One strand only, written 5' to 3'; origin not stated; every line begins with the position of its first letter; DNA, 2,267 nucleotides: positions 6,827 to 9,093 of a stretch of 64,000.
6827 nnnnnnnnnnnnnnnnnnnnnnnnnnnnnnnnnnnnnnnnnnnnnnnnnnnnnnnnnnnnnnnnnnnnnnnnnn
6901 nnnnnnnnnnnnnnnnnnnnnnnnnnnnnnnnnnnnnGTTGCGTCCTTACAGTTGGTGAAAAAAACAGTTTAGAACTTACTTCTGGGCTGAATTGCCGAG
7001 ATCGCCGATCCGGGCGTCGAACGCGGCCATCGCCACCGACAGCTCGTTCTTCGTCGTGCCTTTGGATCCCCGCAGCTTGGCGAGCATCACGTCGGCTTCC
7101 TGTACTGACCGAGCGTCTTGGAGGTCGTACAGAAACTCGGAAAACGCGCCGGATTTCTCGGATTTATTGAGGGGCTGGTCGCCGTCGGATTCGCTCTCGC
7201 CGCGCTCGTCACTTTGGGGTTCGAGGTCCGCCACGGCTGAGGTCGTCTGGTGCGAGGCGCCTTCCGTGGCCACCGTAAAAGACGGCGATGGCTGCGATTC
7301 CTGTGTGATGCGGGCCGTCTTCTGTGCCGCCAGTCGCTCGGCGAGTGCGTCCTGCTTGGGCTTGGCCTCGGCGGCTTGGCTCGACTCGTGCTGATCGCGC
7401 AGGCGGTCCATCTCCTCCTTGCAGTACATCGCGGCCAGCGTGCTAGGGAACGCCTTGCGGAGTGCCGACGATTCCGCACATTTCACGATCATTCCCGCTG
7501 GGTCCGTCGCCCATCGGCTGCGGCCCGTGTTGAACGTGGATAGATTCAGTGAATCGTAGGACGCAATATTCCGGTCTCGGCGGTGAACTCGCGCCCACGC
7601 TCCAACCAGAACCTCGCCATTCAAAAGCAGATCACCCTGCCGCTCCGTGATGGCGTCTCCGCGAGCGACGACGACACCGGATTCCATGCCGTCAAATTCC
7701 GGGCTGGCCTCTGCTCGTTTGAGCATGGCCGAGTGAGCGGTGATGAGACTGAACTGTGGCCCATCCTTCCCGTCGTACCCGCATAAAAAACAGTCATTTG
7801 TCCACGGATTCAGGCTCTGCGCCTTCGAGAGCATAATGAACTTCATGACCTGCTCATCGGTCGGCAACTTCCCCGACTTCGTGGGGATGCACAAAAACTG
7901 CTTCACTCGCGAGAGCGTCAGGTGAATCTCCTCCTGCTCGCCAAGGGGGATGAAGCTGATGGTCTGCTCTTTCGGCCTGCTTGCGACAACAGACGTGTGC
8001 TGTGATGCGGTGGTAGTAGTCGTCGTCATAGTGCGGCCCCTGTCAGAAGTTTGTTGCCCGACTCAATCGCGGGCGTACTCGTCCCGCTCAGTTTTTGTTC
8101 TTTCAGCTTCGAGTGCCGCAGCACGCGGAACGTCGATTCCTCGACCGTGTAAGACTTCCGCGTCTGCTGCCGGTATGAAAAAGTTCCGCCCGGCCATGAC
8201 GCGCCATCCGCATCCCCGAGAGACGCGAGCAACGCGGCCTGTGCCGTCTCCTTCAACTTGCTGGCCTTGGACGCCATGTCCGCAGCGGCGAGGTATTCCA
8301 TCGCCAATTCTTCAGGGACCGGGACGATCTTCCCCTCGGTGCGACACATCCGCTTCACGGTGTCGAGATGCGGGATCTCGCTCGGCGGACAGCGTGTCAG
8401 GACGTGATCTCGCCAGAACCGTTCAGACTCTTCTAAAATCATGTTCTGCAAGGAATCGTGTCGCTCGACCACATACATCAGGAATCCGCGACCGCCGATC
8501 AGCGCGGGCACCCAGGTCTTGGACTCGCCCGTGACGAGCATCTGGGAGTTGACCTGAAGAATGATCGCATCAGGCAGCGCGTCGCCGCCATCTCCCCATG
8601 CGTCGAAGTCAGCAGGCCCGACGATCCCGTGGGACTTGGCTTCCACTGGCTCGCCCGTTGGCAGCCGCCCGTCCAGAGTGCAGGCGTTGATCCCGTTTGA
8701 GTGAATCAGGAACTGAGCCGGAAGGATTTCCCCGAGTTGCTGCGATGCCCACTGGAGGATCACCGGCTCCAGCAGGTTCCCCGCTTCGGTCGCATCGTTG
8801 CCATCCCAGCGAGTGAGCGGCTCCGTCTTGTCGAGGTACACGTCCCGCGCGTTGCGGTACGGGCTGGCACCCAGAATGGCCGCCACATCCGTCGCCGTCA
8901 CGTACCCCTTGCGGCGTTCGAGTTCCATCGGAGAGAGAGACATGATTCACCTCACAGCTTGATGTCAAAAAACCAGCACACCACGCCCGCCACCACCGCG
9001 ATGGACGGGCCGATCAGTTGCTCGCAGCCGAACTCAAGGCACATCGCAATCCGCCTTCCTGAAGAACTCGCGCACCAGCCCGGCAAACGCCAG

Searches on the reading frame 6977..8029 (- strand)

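Call 54: search_protein_families(library=phrogs, proteins=[window:6977-8029:-], max_evalue=0.001)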
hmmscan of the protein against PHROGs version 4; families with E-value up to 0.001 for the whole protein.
window:6977-8029:- (350 aa): 5 families
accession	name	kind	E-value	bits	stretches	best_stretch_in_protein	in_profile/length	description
phrog_2760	-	DNA, RNA and nucleotide metabolism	1.3e-42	147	1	37-273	19-241/257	RecT-like ssDNA annealing protein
phrog_252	-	DNA, RNA and nucleotide metabolism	6.6e-28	99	1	32-281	23-249/263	Bet-like ssDNA annealing protein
phrog_10056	-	DNA, RNA and nucleotide metabolism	2.5e-26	93.8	1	34-231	22-208/302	RecT-like ssDNA annealing protein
phrog_2780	-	DNA, RNA and nucleotide metabolism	1e-16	62.3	1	57-285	53-284/369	RecT-like ssDNA annealing protein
phrog_2449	-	DNA, RNA and nucleotide metabolism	1.6e-11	45.3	1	172-257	161-247/301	single strand annealing protein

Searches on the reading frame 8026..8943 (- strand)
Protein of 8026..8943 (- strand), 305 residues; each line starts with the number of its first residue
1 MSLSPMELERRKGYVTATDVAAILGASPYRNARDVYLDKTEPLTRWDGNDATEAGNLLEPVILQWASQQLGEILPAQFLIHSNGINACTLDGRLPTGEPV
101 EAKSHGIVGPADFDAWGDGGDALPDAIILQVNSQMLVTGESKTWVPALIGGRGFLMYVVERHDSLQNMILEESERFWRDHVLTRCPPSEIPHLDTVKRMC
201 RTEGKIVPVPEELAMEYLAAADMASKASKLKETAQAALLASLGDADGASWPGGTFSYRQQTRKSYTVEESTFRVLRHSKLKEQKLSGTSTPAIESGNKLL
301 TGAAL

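Call 54: search_protein_families(library=phrogs, proteins=[window:8026-8943:-], max_evalue=0.001)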
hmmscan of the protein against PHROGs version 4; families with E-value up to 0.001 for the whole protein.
window:8026-8943:- (305 aa): 2 families
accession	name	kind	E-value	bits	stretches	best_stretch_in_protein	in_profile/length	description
phrog_434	-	DNA, RNA and nucleotide metabolism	1.2e-48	167.2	1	7-282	60-366/372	RecE-like recombination exonuclease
phrog_149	-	DNA, RNA and nucleotide metabolism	6.3e-05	22.5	1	9-176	606-789/1242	exonuclease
